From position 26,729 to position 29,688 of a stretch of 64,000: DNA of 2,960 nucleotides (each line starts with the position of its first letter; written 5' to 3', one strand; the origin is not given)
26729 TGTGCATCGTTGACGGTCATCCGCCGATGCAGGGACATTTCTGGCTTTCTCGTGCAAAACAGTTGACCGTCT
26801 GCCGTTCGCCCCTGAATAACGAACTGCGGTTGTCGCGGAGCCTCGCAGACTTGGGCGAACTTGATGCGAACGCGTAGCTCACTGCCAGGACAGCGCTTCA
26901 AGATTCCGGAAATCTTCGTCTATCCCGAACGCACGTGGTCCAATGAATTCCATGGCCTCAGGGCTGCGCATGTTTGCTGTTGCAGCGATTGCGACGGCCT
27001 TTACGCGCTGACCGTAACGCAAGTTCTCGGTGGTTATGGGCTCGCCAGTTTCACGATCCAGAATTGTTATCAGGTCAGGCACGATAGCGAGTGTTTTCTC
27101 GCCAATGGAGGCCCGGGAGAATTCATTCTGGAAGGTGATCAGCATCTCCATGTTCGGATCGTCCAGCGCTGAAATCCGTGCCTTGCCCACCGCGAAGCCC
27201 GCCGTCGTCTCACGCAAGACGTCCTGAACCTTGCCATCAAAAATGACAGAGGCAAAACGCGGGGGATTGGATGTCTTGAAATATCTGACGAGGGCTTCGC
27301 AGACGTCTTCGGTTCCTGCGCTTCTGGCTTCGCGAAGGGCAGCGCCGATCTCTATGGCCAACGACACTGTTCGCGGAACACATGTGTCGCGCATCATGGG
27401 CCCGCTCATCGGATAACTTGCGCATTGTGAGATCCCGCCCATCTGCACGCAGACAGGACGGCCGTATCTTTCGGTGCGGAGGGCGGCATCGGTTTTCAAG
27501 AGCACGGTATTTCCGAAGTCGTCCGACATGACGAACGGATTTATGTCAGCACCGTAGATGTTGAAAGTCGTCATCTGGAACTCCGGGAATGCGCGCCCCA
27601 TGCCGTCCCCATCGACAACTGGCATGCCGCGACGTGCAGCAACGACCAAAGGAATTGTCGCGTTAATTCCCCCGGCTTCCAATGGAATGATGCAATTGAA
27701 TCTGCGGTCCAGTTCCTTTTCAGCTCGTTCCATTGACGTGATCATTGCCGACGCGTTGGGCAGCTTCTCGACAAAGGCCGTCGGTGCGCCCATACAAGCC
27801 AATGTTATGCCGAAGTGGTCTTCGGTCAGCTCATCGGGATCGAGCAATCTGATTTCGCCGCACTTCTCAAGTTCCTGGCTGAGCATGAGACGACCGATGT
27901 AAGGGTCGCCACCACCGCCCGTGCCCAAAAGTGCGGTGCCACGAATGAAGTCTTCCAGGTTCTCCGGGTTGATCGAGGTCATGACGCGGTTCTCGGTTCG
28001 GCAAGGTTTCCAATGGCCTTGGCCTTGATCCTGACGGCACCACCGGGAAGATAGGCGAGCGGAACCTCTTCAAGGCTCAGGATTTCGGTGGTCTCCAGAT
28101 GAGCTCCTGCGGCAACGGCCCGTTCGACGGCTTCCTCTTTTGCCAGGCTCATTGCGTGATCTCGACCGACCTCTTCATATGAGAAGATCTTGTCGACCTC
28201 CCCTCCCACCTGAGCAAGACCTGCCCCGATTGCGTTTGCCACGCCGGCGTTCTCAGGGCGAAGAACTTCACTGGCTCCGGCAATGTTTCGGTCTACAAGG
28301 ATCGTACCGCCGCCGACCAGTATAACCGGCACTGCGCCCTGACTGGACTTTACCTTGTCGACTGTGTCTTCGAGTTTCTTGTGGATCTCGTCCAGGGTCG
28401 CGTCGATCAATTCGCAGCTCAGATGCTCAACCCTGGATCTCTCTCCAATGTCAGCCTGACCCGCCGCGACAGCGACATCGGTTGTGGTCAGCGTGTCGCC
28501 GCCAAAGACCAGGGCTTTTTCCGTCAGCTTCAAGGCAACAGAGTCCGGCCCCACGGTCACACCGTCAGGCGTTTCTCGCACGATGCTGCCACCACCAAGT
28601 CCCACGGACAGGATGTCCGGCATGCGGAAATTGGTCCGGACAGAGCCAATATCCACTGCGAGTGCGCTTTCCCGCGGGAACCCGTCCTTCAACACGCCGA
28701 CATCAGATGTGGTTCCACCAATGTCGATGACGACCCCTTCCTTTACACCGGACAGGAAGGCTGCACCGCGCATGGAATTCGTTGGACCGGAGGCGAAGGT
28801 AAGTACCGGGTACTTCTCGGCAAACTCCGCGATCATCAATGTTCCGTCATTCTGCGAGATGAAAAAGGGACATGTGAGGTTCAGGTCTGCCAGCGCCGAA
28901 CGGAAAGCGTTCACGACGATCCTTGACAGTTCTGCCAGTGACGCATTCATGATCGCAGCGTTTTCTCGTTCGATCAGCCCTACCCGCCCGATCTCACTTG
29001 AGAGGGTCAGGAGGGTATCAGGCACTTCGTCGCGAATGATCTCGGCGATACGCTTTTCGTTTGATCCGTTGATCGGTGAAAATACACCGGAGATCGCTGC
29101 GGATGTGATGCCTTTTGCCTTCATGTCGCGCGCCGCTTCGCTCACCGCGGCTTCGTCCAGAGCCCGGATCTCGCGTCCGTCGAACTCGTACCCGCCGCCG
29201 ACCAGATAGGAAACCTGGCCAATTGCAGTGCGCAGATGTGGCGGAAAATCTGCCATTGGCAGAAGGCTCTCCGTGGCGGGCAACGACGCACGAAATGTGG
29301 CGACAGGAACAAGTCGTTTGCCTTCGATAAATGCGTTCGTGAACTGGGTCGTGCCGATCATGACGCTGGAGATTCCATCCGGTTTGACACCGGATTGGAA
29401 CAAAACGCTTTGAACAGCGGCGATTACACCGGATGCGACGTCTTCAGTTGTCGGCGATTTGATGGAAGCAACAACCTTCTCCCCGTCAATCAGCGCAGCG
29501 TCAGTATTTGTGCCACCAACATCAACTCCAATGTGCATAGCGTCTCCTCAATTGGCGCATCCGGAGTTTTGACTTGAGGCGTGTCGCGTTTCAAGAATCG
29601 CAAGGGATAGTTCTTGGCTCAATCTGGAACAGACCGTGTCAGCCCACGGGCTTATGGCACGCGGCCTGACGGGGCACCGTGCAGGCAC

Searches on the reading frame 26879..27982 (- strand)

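Call 61: search_protein_families(library=pfam, proteins=[window:26879-27982:-], max_evalue=1e-8)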
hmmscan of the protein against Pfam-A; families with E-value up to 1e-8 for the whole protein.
window:26879-27982:- (367 aa): 2 families
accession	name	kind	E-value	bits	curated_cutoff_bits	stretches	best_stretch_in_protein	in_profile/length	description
PF20906.3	S-Me-THD_C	-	2.8e-57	193.6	27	1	169-360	5-189/190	S-Me-THD-like, C-terminal domain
PF06032.18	S-Me-THD_N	-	9.4e-54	182.2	27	1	8-163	2-157/158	S-Me-THD-like, N-terminal domain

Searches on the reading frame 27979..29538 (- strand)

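Call 60: search_protein_families(library=pfam, proteins=[window:27979-29538:-], max_evalue=1e-8)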
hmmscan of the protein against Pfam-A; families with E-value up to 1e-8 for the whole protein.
window:27979-29538:- (519 aa): 2 families
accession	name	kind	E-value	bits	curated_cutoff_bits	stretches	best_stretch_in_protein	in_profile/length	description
PF05378.19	Hydant_A_N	-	3.4e-38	131.6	25.2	1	2-171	1-175/176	Hydantoinase/oxoprolinase N-terminal region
PF01968.24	Hydantoinase_A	-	9.4e-32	110.8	22.9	1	191-361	1-174/291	Hydantoinase/oxoprolinase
